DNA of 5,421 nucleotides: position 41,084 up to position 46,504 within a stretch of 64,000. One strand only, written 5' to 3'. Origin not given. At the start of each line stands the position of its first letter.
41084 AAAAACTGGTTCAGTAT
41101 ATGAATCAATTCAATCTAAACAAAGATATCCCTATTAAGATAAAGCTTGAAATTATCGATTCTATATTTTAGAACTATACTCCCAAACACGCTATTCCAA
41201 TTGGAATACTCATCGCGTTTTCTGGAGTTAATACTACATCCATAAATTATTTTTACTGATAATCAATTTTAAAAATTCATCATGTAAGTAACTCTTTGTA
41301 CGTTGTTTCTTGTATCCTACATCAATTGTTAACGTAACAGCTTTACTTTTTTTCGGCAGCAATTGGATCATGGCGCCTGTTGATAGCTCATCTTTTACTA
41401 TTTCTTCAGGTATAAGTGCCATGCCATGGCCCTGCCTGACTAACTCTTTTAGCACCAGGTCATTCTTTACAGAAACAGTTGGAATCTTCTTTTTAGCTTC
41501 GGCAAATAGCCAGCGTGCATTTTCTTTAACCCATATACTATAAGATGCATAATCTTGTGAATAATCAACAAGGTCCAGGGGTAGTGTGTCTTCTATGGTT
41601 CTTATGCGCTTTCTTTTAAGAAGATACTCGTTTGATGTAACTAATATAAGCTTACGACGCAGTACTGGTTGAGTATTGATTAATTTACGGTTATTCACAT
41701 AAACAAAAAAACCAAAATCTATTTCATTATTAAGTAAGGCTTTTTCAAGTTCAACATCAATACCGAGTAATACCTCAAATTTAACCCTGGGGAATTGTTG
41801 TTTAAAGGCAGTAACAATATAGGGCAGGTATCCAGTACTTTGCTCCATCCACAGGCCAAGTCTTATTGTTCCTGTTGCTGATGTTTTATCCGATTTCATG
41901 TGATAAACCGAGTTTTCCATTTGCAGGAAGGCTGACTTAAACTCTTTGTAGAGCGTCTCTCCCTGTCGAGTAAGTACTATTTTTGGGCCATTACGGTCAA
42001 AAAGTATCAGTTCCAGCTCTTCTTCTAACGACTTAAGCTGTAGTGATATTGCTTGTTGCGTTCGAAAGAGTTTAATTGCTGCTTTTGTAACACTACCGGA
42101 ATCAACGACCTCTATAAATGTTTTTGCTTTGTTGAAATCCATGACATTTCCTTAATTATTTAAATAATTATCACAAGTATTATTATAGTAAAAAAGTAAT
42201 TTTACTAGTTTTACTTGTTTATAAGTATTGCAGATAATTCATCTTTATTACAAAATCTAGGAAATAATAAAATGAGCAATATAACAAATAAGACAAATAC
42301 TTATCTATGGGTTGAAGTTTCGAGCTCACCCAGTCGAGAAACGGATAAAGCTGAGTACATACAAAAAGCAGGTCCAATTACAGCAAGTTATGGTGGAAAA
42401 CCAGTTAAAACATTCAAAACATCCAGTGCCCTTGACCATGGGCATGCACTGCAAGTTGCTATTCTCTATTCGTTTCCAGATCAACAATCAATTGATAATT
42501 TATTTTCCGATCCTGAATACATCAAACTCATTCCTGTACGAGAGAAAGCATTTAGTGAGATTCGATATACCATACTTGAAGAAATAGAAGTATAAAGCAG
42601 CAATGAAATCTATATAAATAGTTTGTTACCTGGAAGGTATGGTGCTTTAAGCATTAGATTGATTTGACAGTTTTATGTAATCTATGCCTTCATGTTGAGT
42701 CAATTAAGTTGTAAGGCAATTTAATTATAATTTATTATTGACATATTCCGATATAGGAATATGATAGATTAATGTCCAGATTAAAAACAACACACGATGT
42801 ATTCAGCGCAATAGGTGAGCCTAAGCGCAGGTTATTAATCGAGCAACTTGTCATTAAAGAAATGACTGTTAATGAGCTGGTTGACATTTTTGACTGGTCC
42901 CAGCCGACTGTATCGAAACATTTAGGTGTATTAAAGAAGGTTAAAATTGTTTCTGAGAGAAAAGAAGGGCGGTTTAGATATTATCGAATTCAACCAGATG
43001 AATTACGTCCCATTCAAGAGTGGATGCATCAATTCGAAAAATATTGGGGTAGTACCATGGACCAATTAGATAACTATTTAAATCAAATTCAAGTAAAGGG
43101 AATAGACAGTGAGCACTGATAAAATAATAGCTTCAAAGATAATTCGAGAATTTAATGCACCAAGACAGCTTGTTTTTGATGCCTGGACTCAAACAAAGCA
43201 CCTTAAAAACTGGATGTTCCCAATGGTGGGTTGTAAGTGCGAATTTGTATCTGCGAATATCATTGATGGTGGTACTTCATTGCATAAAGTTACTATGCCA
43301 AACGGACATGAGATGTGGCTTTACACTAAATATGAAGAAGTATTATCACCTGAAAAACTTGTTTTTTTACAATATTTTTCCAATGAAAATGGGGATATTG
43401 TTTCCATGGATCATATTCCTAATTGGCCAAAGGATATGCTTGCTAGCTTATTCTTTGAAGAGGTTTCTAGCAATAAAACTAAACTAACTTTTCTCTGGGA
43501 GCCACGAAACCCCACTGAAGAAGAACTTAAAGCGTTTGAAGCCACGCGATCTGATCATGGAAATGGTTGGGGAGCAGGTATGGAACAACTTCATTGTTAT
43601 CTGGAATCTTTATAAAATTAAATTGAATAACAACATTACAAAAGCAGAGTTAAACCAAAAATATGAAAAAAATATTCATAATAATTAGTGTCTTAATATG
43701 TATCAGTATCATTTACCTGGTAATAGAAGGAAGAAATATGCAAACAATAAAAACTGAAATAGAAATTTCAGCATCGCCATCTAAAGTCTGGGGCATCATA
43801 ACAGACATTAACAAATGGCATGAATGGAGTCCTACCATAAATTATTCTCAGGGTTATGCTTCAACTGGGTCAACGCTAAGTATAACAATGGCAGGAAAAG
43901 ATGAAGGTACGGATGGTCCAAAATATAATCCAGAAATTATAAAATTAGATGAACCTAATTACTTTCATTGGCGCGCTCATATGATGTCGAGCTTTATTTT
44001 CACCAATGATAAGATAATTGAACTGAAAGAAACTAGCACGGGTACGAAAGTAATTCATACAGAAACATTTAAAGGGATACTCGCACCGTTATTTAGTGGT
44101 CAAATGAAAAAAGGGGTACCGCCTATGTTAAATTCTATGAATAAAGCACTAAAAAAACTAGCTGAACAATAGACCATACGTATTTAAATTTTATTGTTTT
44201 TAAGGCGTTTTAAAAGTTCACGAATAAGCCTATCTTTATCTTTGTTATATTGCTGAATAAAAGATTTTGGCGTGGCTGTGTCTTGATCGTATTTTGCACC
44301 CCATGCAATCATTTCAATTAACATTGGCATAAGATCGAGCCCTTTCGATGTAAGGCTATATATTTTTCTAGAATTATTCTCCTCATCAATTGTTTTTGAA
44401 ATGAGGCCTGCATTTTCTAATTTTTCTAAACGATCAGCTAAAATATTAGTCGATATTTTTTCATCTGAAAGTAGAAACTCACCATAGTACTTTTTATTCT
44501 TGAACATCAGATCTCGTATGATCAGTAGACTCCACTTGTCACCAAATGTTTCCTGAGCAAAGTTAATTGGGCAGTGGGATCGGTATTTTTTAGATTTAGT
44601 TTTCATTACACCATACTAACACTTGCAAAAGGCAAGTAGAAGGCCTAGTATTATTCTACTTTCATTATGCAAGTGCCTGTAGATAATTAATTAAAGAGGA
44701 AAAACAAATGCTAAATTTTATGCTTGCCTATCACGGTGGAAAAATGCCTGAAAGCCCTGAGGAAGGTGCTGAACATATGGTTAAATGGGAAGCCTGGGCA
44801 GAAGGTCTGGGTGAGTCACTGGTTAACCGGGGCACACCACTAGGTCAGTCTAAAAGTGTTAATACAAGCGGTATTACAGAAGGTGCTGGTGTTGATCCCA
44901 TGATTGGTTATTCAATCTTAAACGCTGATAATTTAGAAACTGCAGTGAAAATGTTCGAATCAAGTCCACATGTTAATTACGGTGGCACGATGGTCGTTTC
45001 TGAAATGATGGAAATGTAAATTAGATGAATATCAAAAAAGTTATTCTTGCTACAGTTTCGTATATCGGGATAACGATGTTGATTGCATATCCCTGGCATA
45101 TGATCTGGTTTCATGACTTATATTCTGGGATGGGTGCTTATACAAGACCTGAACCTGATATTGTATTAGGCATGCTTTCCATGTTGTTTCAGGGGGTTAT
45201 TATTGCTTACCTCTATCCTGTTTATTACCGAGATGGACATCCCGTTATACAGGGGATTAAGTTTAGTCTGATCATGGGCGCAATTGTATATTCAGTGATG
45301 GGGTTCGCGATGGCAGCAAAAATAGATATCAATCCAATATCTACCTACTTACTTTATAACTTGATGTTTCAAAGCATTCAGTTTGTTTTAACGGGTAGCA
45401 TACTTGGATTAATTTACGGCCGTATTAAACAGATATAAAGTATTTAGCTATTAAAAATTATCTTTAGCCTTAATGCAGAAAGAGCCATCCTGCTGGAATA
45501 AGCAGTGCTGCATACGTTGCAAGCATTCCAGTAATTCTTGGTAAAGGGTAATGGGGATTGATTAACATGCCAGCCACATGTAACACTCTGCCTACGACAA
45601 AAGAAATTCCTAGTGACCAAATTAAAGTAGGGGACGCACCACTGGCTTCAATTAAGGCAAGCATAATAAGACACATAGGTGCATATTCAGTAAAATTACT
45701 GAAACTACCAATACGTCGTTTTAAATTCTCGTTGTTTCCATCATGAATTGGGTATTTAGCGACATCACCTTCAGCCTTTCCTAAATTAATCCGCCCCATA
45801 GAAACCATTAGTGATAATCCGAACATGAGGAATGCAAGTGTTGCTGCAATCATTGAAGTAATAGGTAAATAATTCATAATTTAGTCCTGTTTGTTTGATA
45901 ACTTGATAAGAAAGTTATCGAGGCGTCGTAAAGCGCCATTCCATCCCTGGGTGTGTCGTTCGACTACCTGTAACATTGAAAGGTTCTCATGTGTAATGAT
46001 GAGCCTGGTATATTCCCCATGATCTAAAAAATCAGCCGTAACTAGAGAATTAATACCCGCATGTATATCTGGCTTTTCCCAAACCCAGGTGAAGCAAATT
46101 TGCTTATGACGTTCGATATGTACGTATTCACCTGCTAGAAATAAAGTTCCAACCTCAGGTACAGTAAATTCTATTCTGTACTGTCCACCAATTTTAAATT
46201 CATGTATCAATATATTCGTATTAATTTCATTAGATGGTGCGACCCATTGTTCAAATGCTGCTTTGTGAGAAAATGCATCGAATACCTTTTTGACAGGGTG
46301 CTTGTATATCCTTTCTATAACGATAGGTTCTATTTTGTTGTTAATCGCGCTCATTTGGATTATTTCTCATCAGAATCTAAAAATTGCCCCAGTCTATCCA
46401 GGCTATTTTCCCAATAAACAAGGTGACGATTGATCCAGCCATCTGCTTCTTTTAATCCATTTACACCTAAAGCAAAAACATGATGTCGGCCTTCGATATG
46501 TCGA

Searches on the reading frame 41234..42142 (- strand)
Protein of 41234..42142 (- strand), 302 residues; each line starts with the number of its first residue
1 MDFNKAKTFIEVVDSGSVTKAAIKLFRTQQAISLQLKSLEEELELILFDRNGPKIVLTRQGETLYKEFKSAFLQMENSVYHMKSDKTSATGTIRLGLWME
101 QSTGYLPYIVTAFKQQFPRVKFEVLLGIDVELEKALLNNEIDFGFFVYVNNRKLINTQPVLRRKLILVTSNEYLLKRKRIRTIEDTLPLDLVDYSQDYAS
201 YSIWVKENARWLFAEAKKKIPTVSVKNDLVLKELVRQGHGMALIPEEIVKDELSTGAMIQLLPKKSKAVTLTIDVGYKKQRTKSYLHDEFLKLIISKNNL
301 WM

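Call 66: search_protein_families(library=pfam, proteins=[window:41234-42142:-], max_evalue=0.0001)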
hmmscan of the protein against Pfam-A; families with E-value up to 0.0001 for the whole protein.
window:41234-42142:- (302 aa): 2 families
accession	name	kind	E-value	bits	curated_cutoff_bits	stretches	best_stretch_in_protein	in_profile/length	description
PF03466.25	LysR_substrate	-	1.8e-24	86.8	28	1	89-294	4-204/209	LysR substrate binding domain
PF00126.33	HTH_1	-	3.9e-17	62.4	26.6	1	4-62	2-60/60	Bacterial regulatory helix-turn-helix protein, lysR family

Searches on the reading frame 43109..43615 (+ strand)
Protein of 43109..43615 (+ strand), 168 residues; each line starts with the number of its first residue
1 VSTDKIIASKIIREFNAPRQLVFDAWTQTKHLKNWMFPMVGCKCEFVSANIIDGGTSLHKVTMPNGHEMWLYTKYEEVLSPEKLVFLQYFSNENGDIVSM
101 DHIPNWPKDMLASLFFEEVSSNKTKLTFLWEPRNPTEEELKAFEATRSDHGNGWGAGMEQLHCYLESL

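Call 66: search_protein_families(library=pfam, proteins=[window:43109-43615:+], max_evalue=0.0001)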
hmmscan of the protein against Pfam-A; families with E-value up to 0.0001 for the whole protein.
window:43109-43615:+ (168 aa): 1 family
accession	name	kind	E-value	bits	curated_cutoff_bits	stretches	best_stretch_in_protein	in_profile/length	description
PF08327.17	AHSA1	-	2.2e-15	57.5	22.1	1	16-166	1-125/125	Activator of Hsp90 ATPase homolog 1-like protein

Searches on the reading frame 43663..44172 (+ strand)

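Call 66: search_protein_families(library=pfam, proteins=[window:43663-44172:+], max_evalue=0.0001)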
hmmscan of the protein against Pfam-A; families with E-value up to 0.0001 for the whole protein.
window:43663-44172:+ (169 aa): 1 family
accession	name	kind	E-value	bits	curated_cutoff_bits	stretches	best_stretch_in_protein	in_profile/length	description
PF10604.15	Polyketide_cyc2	-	2.8e-15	57.3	27.4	1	26-168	1-142/142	Polyketide cyclase / dehydrase and lipid transport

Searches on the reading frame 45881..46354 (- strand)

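Call 66: search_protein_families(library=pfam, proteins=[window:45881-46354:-], max_evalue=0.0001)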
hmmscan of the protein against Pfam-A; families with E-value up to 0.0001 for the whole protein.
window:45881-46354:- (157 aa): 1 family
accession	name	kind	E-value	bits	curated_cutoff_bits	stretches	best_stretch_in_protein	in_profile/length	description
PF08327.17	AHSA1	-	1.2e-19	71.2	22.1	1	19-148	2-123/125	Activator of Hsp90 ATPase homolog 1-like protein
